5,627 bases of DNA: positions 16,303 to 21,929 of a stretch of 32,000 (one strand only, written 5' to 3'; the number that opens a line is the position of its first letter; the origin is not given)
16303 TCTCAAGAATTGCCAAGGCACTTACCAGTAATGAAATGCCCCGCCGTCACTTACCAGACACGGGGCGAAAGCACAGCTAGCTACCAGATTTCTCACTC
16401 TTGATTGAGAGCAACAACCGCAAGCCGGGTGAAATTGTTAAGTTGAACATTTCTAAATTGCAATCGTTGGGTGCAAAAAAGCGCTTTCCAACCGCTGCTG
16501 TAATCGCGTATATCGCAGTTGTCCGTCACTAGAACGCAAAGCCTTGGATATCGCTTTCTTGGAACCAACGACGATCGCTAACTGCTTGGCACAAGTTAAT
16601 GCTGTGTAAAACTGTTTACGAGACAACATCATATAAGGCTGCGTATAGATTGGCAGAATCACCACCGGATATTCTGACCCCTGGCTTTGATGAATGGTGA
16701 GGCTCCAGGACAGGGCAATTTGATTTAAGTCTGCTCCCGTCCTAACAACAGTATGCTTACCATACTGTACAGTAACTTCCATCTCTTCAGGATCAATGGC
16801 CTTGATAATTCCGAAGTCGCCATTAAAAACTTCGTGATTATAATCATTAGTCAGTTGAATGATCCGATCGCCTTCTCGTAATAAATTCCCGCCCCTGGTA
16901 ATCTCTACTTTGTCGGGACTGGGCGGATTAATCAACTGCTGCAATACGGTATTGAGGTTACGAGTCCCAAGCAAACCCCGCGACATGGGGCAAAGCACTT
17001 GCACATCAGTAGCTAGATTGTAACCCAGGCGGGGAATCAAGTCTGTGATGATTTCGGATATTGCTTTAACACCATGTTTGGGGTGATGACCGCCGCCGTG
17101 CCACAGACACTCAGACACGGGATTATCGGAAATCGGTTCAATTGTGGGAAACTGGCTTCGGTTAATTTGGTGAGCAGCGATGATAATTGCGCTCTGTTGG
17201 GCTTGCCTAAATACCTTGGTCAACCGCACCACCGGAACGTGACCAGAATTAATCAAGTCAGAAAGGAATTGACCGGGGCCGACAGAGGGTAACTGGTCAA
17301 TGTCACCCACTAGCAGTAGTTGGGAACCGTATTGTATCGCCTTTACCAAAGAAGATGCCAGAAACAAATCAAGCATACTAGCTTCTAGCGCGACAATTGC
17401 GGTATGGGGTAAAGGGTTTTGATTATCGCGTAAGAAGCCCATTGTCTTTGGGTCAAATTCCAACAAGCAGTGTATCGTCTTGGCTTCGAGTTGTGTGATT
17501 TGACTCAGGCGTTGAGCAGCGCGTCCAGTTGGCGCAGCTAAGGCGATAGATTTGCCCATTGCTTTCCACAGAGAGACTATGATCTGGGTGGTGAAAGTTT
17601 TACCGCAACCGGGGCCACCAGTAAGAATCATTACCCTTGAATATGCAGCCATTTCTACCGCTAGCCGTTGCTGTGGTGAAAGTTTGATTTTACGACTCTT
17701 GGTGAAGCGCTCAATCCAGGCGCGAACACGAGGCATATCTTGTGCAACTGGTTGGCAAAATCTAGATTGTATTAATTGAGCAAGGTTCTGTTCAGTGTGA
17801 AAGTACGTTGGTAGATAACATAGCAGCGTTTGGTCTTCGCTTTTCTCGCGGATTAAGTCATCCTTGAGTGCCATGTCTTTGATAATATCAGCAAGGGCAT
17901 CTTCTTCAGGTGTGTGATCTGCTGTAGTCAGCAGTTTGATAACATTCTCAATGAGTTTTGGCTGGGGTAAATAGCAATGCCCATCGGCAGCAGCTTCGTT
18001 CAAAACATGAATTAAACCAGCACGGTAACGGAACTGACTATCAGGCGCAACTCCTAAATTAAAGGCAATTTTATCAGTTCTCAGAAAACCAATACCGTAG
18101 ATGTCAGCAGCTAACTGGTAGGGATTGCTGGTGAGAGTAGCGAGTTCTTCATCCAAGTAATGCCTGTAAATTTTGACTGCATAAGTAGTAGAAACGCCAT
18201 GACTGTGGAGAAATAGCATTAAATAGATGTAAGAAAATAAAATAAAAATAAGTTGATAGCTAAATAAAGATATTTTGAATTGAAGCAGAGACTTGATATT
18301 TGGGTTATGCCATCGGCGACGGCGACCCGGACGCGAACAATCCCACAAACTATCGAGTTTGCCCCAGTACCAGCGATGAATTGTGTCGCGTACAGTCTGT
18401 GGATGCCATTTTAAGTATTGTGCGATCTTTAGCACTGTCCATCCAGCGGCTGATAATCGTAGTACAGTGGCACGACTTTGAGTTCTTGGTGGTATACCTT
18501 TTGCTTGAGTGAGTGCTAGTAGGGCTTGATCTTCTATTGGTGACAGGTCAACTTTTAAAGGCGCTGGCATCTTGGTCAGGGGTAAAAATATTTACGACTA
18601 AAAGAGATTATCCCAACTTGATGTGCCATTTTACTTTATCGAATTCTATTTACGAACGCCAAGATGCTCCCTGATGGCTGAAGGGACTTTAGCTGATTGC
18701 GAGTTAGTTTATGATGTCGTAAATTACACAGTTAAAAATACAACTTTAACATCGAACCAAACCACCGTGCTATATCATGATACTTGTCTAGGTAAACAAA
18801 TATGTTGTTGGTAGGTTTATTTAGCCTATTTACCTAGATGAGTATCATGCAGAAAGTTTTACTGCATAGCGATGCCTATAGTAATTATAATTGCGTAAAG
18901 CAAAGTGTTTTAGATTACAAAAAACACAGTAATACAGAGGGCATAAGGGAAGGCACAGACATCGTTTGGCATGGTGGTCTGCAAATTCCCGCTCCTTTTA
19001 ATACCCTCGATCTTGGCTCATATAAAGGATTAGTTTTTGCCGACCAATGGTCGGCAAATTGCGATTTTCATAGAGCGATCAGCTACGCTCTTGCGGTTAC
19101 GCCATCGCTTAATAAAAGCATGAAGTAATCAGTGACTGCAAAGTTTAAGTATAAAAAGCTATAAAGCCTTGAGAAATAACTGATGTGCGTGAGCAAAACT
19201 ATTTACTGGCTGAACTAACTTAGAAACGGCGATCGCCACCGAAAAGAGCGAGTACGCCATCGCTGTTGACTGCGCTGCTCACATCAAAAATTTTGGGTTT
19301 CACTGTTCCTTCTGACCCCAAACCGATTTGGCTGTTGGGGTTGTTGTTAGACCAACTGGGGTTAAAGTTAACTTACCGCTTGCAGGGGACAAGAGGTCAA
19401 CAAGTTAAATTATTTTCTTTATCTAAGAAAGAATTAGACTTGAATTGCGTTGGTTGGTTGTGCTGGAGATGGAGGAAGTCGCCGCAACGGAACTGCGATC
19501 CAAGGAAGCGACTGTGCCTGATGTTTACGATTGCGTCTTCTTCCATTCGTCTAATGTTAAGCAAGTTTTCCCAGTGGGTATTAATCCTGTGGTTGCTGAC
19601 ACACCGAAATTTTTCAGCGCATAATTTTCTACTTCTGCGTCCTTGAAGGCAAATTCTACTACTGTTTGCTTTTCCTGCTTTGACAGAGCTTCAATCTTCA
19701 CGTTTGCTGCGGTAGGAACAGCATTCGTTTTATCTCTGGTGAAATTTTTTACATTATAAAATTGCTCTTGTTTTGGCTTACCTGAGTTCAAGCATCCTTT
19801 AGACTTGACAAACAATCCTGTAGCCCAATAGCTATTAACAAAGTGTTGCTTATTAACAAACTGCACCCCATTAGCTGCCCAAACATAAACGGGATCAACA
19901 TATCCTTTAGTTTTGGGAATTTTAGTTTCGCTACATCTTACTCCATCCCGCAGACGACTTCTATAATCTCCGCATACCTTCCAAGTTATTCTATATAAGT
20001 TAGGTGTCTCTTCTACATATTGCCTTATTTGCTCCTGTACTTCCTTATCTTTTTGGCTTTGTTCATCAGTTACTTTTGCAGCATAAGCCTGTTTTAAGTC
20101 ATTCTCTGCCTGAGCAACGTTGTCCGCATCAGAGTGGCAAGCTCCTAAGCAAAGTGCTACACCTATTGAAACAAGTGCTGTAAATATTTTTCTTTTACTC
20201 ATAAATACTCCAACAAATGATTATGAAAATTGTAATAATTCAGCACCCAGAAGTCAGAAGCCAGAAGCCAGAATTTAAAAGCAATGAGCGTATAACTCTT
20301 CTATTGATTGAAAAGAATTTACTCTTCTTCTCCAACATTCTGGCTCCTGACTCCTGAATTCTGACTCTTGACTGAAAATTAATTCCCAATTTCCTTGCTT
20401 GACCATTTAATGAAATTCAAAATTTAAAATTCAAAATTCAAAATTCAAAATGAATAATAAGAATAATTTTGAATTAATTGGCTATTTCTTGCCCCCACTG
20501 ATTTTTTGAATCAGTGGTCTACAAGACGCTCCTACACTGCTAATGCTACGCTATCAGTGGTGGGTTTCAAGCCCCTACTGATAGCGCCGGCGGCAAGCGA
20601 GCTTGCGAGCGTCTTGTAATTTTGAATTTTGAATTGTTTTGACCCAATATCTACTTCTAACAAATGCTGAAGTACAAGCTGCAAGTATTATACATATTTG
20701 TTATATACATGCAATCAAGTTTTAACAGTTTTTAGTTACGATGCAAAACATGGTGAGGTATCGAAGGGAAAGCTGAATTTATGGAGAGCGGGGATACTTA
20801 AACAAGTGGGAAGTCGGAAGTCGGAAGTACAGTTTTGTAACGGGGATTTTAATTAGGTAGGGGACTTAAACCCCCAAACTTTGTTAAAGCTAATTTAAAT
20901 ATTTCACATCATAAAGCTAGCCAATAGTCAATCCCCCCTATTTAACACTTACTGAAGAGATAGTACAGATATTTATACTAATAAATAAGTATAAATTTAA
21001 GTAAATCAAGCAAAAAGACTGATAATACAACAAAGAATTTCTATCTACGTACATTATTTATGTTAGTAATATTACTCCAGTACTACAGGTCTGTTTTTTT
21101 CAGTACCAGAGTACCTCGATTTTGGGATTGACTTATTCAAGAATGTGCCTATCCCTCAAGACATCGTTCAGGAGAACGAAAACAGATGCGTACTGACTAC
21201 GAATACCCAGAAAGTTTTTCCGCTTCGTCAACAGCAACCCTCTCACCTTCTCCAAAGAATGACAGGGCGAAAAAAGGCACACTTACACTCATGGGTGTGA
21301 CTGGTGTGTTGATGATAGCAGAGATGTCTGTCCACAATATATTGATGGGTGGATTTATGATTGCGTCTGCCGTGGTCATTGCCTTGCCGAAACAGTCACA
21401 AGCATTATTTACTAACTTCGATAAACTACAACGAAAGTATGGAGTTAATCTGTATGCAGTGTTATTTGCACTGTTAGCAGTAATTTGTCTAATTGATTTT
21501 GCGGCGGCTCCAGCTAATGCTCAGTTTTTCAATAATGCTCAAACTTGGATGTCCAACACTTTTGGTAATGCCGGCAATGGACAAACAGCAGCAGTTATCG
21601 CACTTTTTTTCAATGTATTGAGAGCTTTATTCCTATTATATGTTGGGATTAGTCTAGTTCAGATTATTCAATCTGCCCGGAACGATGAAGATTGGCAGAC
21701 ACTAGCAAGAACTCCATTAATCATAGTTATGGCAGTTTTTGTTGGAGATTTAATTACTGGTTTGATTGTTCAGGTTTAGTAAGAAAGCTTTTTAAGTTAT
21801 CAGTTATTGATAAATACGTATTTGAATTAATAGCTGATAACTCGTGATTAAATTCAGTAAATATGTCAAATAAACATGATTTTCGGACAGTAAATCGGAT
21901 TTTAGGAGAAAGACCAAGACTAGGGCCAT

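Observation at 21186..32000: Ten-gene T4SS/conjugation operon, likely the poorly characterised cyanobacterial MPF_C type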

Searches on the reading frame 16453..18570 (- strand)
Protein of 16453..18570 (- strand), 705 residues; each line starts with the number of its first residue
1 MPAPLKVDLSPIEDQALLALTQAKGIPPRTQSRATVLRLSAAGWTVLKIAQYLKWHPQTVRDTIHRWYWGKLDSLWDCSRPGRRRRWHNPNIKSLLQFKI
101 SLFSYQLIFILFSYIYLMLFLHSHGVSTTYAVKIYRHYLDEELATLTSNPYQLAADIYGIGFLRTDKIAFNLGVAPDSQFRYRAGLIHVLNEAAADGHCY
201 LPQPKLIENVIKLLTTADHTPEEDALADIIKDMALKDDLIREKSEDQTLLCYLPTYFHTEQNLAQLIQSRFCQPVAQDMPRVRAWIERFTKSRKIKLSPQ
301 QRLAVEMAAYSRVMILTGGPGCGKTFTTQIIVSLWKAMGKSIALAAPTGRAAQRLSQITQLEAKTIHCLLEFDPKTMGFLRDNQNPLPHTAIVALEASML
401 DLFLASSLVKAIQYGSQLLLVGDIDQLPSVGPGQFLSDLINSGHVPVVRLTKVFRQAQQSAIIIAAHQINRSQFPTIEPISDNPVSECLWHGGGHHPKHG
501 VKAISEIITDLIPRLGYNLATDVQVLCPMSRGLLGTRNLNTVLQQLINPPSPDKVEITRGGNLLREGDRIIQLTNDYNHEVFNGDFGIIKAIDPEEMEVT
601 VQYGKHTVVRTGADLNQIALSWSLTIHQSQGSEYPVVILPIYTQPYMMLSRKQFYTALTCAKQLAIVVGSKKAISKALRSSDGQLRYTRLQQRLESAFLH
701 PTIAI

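Call 20: search_protein_families(library=pfam, proteins=[window:16453-18570:-], max_evalue=0.01)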
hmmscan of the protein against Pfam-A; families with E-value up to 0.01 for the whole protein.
window:16453-18570:- (705 aa): 11 families
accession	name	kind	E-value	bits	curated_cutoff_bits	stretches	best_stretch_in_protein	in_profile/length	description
PF13245.12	AAA_19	-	3.3e-40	137.8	25.1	1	301-432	1-134/134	AAA domain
PF13604.12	AAA_30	-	3.6e-35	121.9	27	1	297-475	2-174/191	AAA domain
PF14490.11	HHH_RecD2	-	6.3e-30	103.4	27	1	117-200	8-92/92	ATP-dependent RecD2 DNA helicase HHH domain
PF18335.7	SH3_13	-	3.1e-22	78.6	41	1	539-603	1-65/65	ATP-dependent RecD-like DNA helicase SH3 domain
PF13538.12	UvrD_C_2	-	2.8e-16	59.6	27.4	1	621-668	2-52/52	UvrD-like helicase C-terminal domain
PF13384.12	HTH_23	-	1.4e-08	34.7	24.6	1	28-67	2-41/50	Homeodomain-like domain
PF13551.12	HTH_29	-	2.8e-06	27.7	28.1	1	33-86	1-55/64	Winged helix-turn helix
PF01443.25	Viral_helicase1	-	2.6e-05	24.6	21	0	609-663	166-222/228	Viral superfamily 1 RNA helicase core domain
PF13086.12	AAA_11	-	0.00036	20.8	27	0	297-341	2-54/257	AAA domain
PF24883.2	NPHP3_N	-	0.0011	19.6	24.8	1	310-379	21-89/164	Nephrocystin 3, N-terminal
PF05970.20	PIF1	-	0.0019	18.3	25.9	0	309-461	20-194/223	PIF1-like helicase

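Call 108: search_protein_families(library=padloc, proteins=[window:16453-18570:-], max_evalue=0.001)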
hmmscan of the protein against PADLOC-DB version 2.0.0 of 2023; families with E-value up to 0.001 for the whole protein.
window:16453-18570:- (705 aa): 11 families
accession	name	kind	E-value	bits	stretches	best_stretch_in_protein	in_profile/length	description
PDLC01734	typeIV_RecD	-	2e-66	222.7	1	147-699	179-745/763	RecD_0_IVD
PDLC05065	PDC-S68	-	9.3e-46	154.2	2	177-442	479-757/1221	-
PDLC05064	PDC-S68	-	5.3e-45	151.6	2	177-467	551-867/1273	-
PDLC01148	RecD_like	-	3.6e-42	142.5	2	149-471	174-486/719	RecD/Tra ATPase fused to N-terminal HHH domain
PDLC05066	PDC-S68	-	1.1e-37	127.6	2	167-458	438-753/1202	-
PDLC04475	PDC-M16A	-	6.1e-22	75.9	1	293-367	8-87/721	-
PDLC04476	PDC-M16A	-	7.6e-20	68.9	1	312-369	26-83/691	-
PDLC04472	PDC-M16A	-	1.3e-17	61.4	1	311-368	240-297/930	-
PDLC05035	PDC-S53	-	1.7e-13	47.6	1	251-600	452-762/900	-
PDLC04474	PDC-M16A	-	5.8e-10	36.2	1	293-370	212-294/917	-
PDLC00117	GajB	-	0.00088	15.9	0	611-671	508-576/604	UrvD helicase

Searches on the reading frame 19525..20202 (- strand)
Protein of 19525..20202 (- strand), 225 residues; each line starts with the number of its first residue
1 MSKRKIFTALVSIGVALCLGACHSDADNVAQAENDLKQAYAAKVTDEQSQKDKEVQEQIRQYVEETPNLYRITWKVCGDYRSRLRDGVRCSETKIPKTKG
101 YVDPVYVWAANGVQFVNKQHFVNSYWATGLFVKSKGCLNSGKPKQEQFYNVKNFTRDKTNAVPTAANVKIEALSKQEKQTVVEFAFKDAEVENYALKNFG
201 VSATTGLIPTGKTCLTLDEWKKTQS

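Call 20: search_protein_families(library=pfam, proteins=[window:19525-20202:-], max_evalue=0.01)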
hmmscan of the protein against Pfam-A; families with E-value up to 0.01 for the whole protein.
window:19525-20202:- (225 aa): 0 families

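Call 108: search_protein_families(library=padloc, proteins=[window:19525-20202:-], max_evalue=0.001)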
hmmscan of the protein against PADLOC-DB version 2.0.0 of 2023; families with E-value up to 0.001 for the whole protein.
window:19525-20202:- (225 aa): 0 families

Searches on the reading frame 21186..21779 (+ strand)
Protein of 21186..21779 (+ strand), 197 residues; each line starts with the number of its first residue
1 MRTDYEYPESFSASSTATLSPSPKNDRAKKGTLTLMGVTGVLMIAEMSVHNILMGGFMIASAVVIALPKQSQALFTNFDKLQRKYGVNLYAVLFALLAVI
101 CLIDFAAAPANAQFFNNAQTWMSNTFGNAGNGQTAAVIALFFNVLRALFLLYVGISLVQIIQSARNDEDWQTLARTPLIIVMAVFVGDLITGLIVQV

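Call 4: search_protein_families(library=pfam, proteins=[window:21186-21779:+], max_evalue=0.1)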
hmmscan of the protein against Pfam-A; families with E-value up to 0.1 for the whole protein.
window:21186-21779:+ (197 aa): 0 families

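Call 16: search_protein_families(library=ncbifam, proteins=[window:21186-21779:+], max_evalue=0.1)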
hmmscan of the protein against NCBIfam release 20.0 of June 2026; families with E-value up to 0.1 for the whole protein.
window:21186-21779:+ (197 aa): 0 families

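Call 45: search_solved_structures(query=A5, max_evalue=10)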
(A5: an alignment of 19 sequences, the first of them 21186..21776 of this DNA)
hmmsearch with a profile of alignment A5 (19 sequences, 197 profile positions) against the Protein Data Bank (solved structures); distinct sequences matched with E-value up to 10: 0.

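Call 62: find_homologous_proteins(query=window:21186-21776:+, max_evalue=0.01)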
Query window:21186-21776:+ (197 aa): 174 proteins with E <= 0.01 among 2021 candidates; the best 120 are listed.
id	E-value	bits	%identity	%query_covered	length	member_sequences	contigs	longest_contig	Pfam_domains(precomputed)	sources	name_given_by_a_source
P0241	1.7e-112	391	94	99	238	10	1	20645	-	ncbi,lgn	-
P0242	2.5e-112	391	94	99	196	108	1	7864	-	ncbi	ncbi:MAG: hypothetical protein ACYTXI_40270 [Nostoc sp.]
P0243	1.2e-100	353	84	99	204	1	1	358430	-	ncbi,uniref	ncbi:hypothetical protein WKK05_39045 (plasmid) [Nostoc sp. UHCC 0302]|uniref:hypothetical protein n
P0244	2.9e-100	351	85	95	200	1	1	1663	-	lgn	-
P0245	2.9e-100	351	84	95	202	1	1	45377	-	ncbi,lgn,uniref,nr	ncbi:hypothetical protein A6770_29325 [Nostoc minutum NIES-26]|uniref:Uncharacterized protein n=1 Ta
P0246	4.2e-98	344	83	99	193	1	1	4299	-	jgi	jgi:hypothetical protein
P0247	8.0e-98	343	85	95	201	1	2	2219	-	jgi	jgi:hypothetical protein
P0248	1.0e-97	343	84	95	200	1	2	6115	-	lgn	-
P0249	1.4e-94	333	83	96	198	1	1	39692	-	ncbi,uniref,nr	ncbi:hypothetical protein I8752_11135 [Nostocaceae cyanobacterium CENA369]|uniref:Uncharacterized pr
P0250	1.3e-92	326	81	99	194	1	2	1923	-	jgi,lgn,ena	-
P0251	3.5e-92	325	78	99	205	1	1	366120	-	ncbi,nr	ncbi:hypothetical protein NIES2111_56480 (plasmid) [Nostoc sp. NIES-2111]|nr:hypothetical protein NI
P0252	1.3e-91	323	75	95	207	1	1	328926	-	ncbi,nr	ncbi:hypothetical protein NIES2111_64750 (plasmid) [Nostoc sp. NIES-2111]|nr:hypothetical protein NI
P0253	4.5e-91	321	78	95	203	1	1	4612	-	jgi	jgi:hypothetical protein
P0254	1.8e-88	313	77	99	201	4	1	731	-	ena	-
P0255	4.5e-88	312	74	96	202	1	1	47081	-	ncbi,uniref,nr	ncbi:hypothetical protein H6G76_25760 [Nostoc sp. FACHB-152]|uniref:hypothetical protein n=1 Tax=Nos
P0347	3.3e-42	162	49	79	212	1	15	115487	-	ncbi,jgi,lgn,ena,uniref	ncbi:hypothetical protein [Coleofasciculus sp.]|uniref:hypothetical protein n=1 Tax=Coleofasciculus 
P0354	1.4e-39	154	44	94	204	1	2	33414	-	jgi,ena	jgi:hypothetical protein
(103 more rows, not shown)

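Call 86: find_encoding_contigs(protein=P0347, flank=10000, max_places=2)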
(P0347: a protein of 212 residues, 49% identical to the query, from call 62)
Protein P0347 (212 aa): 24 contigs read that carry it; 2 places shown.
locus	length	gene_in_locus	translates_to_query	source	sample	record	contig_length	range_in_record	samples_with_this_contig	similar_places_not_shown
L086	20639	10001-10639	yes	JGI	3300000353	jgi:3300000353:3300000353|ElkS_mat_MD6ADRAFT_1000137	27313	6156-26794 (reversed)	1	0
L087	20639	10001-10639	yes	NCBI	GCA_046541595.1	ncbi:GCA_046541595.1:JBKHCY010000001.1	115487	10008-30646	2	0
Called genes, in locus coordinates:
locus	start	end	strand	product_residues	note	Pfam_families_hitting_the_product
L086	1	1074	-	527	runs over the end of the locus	-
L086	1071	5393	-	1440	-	-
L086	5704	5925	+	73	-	-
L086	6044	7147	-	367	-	PF14239:RRXRR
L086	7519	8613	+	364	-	PF02195:ParB_N, PF17762:HTH_ParB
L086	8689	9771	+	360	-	PF00376:MerR, PF12728:HTH_17, PF13411:MerR_1, PF00239:Resolvase (weak), PF07282:Cas12f1-like_TNB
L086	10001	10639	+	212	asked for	-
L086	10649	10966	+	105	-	-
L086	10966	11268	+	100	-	-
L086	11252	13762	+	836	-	-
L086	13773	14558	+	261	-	-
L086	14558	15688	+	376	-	-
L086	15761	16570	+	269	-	-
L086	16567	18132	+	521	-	PF03743:TrbI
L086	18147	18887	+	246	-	-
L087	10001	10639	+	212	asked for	-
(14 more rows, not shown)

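Call 87: find_encoding_contigs(protein=P0354, flank=10000, max_places=1)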
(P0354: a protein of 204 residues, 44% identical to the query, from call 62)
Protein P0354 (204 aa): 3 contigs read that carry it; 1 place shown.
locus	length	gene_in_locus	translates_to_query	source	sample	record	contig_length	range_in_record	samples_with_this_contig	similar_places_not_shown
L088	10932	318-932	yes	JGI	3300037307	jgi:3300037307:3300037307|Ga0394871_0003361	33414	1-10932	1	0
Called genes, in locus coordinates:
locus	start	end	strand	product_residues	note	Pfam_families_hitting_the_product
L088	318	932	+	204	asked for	-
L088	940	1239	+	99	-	-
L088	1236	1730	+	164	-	-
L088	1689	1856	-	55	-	-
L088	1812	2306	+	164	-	-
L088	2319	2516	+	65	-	-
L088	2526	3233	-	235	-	PF18734:HEPN_AbiU2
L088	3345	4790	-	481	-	-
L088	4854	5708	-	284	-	-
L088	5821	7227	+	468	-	-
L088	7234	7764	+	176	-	-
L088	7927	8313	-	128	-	PF01850:PIN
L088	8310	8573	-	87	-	PF10047:DUF2281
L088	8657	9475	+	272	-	PF08797:HIRAN (faint)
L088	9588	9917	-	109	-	PF08869:XisI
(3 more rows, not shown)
